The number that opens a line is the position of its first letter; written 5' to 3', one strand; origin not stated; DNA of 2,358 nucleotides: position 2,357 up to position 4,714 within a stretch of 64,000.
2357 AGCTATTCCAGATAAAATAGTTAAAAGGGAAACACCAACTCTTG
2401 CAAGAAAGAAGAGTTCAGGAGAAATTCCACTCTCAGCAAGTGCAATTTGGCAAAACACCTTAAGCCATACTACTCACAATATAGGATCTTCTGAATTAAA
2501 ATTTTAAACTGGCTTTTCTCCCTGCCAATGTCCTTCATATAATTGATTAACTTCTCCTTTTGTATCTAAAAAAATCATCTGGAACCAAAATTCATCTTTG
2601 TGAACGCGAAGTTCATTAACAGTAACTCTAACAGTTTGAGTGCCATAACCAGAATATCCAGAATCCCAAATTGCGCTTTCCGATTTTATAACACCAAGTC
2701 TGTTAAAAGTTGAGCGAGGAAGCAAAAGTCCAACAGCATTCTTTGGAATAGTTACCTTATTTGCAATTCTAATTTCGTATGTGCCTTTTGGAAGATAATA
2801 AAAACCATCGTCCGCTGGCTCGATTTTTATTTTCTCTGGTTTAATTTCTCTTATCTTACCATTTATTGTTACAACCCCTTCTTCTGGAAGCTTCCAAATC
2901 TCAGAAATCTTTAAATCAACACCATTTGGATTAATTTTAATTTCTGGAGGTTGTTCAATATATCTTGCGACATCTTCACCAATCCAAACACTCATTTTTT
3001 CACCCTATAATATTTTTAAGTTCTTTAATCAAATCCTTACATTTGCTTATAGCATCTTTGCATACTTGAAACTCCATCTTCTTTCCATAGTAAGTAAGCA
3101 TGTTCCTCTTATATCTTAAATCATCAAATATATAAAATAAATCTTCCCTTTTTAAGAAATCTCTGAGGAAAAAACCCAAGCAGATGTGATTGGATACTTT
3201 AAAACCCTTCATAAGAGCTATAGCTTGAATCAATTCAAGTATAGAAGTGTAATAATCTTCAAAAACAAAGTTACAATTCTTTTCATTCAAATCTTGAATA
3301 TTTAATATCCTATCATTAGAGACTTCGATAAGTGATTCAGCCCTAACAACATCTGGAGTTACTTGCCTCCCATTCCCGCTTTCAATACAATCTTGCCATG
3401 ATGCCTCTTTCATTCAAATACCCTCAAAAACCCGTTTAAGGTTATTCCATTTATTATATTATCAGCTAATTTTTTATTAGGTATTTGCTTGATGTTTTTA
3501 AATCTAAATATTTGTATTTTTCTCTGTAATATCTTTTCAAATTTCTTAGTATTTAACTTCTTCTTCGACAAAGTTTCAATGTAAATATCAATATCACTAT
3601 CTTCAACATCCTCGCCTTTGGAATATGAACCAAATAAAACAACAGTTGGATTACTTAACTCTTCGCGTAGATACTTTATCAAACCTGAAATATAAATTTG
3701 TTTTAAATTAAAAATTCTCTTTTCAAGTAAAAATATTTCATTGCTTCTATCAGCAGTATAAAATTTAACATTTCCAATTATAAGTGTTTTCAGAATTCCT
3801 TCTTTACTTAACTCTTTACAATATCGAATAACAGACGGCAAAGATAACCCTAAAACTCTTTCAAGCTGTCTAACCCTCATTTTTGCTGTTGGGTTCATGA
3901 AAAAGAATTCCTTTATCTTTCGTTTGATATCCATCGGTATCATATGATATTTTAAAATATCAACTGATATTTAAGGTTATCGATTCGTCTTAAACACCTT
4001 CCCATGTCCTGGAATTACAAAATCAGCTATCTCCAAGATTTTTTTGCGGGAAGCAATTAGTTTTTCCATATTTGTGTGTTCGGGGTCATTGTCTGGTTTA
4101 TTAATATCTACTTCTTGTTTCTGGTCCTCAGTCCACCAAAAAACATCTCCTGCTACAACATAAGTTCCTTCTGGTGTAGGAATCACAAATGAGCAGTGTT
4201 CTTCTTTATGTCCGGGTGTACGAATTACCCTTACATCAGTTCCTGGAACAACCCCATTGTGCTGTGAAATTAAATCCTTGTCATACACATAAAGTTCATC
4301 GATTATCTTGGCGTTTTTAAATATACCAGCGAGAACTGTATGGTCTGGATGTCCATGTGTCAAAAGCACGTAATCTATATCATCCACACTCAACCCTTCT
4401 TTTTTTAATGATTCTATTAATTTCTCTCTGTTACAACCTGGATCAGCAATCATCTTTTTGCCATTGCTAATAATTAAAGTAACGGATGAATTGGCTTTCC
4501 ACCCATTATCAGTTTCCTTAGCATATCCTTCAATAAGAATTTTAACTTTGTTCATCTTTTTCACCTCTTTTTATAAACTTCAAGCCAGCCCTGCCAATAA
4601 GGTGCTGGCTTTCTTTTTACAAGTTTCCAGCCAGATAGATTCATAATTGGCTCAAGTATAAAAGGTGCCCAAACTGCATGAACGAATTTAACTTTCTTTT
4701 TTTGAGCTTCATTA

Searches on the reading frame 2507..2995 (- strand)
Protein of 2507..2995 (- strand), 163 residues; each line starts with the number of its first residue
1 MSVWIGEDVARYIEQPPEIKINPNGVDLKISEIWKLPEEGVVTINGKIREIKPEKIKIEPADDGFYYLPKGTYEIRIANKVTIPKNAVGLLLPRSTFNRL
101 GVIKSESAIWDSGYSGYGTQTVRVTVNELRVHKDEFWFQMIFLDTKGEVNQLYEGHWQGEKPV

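Call 40: search_protein_families(library=pfam, proteins=[window:2507-2995:-], max_evalue=0.01)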
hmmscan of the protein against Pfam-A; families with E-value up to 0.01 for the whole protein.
window:2507-2995:- (163 aa): 2 families
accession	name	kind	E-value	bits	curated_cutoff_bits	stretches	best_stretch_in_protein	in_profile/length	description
PF22769.1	DCD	-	4e-15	56.7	27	1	13-143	18-151/153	dCTP deaminase-like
PF00692.24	dUTPase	-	0.0084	16.3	22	0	70-142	29-101/129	dUTPase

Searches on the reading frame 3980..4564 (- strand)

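Call 40: search_protein_families(library=pfam, proteins=[window:3980-4564:-], max_evalue=0.01)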
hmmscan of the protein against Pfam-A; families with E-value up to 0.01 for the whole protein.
window:3980-4564:- (195 aa): 4 families
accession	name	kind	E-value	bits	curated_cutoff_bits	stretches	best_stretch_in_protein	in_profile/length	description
PF00753.33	Lactamase_B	-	2.9e-16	60.4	22.7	1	25-104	5-85/196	Metallo-beta-lactamase superfamily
PF12706.13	Lactamase_B_2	-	1.3e-05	25.3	27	1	56-80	24-46/200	Beta-lactamase superfamily domain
PF13483.12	Lactamase_B_3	-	1.9e-05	25.1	24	1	25-97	7-71/160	Beta-lactamase superfamily domain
PF19583.5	ODP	-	0.0012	19.2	27.2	1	28-94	5-70/194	ODP family beta lactamase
